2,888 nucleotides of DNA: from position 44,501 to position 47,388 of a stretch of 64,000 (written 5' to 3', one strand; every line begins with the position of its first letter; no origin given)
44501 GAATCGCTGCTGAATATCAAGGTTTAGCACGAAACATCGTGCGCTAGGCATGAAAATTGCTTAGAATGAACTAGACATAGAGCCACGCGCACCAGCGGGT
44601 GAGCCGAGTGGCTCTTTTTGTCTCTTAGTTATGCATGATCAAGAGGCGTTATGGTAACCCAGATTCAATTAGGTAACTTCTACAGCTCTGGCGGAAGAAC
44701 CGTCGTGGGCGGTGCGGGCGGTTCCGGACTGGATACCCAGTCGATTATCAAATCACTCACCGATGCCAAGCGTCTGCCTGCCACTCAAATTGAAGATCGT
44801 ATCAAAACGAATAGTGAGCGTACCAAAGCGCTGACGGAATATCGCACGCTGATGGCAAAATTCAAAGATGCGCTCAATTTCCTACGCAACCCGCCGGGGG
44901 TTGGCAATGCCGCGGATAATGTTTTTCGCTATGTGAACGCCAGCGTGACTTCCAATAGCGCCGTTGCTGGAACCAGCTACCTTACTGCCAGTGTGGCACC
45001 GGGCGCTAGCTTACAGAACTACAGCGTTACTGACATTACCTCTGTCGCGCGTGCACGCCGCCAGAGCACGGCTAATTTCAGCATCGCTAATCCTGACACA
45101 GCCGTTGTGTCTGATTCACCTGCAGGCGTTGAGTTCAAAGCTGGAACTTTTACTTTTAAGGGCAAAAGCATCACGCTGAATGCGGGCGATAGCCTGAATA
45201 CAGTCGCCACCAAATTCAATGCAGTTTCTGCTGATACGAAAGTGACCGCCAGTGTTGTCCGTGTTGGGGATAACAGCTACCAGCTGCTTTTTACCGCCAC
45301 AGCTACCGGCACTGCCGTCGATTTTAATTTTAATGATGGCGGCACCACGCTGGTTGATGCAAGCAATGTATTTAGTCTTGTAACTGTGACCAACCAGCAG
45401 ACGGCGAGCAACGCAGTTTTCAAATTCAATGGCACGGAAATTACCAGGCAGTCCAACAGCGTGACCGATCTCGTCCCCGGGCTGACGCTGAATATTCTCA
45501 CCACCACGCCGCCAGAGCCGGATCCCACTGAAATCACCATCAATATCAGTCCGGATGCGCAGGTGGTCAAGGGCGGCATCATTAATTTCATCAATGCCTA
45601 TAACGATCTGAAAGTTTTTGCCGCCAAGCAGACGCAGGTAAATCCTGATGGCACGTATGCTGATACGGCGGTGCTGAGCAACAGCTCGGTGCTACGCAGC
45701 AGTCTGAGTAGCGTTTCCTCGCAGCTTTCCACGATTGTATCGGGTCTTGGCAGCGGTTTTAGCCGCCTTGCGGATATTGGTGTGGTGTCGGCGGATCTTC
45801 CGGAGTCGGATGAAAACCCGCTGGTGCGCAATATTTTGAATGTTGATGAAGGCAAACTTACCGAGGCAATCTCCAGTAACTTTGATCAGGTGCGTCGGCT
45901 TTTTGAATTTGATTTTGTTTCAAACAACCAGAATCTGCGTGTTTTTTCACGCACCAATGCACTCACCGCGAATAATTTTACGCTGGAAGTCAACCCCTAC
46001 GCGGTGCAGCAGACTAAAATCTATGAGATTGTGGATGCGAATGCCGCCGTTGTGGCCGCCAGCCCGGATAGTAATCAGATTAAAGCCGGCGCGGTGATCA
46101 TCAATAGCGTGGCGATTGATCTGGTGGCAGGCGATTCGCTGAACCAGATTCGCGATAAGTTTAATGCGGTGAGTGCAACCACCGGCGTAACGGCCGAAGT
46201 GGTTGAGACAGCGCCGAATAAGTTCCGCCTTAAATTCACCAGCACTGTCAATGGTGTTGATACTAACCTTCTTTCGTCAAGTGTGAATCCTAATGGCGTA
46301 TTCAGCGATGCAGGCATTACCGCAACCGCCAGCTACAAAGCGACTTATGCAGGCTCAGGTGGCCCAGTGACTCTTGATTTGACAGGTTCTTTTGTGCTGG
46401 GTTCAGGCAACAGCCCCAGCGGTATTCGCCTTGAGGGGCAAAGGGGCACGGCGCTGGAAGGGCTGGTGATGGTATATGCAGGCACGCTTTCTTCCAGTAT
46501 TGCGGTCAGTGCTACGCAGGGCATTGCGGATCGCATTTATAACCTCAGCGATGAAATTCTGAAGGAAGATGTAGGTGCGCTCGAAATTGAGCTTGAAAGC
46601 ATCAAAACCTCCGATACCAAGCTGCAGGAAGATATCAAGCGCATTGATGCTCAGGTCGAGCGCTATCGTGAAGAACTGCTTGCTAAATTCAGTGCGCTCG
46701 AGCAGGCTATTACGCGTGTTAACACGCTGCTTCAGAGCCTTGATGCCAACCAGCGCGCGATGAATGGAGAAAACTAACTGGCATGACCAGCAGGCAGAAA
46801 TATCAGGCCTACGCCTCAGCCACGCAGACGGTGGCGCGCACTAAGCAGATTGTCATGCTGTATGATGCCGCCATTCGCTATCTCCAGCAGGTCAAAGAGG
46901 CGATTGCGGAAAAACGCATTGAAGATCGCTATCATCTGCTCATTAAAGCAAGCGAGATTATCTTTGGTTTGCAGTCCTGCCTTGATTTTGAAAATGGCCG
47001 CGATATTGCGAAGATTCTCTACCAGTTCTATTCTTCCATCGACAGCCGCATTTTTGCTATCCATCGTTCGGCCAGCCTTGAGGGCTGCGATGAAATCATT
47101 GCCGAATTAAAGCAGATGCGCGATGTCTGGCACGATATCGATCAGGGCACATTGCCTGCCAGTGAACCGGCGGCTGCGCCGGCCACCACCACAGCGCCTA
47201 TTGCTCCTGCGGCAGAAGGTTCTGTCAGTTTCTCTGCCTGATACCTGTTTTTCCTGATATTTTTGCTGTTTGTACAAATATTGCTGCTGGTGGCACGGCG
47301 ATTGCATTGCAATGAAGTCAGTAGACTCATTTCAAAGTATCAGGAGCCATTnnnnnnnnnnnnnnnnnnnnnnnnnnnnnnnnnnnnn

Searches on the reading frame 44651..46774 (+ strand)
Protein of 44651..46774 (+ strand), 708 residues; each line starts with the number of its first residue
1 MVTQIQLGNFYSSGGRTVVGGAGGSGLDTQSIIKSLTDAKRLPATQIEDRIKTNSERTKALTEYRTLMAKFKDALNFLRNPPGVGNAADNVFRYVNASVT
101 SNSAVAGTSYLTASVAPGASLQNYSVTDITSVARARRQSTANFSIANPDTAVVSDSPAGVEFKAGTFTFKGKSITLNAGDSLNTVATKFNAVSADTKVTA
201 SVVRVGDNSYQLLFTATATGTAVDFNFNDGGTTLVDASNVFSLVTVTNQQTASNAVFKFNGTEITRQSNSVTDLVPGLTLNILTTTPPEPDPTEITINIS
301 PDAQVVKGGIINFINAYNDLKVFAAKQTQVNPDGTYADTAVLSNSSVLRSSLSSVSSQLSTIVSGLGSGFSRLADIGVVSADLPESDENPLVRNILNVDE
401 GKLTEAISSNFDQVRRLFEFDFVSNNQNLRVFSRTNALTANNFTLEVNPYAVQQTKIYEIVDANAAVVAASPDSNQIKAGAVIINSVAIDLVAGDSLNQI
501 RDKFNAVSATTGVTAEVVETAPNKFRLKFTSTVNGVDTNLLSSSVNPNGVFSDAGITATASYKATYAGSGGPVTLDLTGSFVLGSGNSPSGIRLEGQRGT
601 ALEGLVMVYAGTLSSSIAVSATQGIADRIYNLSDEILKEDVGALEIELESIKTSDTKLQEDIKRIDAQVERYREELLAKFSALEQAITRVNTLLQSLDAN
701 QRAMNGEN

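Call 5: search_protein_families(library=pfam, proteins=[window:44651-46774:+], max_evalue=0.01)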
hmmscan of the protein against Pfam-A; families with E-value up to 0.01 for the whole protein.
window:44651-46774:+ (708 aa): 3 families
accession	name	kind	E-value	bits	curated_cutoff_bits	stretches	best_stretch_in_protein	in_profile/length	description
PF07195.17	FliD_C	-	4.6e-34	118.3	25.4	2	252-437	1-175/236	Flagellar hook-associated protein 2 C-terminus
PF07196.18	Flagellin_IN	-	4.3e-13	49.7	22.7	2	483-532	9-54/55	Flagellin hook IN motif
PF02465.23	FliD_N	-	6e-12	46.5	24.8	1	25-135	1-96/97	Flagellar hook-associated protein 2 N-terminus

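Call 6: search_protein_families(library=ncbifam, proteins=[window:44651-46774:+], max_evalue=0.01)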
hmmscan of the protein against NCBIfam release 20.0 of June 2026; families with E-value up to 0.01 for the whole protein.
window:44651-46774:+ (708 aa): 6 families
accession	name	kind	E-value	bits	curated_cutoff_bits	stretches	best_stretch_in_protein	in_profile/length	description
NF005955.1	PRK08032.1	equivalog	2.2e-36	125.9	387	3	24-418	10-379/465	flagellar filament capping protein FliD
NF005188.0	PRK06664.1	equivalog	1.3e-29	103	469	2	244-422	382-570/661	flagellar hook-associated protein FliD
NF009400.1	PRK12765.1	equivalog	1.9e-23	82.9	448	1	21-492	10-465/596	flagellar filament capping protein FliD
NF005833.0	PRK07737.1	equivalog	1.2e-16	60.9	444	2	24-320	9-287/501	flagellar hook-associated protein 2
NF006282.1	PRK08453.1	equivalog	3e-16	59.1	500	2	242-419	423-584/673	flagellar filament capping protein FliD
NF005281.0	PRK06798.1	equivalog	1.2e-11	44.3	375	1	105-331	85-293/440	flagellar hook-associated protein 2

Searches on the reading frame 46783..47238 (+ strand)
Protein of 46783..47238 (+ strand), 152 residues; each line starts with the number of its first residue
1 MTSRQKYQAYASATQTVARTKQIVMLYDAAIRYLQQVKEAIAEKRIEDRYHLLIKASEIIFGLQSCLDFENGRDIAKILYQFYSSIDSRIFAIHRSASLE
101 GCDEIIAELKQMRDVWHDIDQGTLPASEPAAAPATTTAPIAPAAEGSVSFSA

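Call 5: search_protein_families(library=pfam, proteins=[window:46783-47238:+], max_evalue=0.01)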
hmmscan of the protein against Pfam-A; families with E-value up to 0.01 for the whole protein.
window:46783-47238:+ (152 aa): 1 family
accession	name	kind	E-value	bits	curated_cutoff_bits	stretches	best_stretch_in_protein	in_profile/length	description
PF02561.19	FliS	-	2.3e-24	86.3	26.7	1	6-119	3-114/115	Flagellar protein FliS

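Call 6: search_protein_families(library=ncbifam, proteins=[window:46783-47238:+], max_evalue=0.01)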
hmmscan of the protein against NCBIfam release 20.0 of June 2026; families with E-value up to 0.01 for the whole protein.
window:46783-47238:+ (152 aa): 1 family
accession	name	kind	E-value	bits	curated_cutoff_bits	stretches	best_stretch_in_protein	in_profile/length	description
TIGR00208.1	fliS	equivalog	1.1e-13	51.4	53.75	1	1-120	1-121/124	flagellar export chaperone FliS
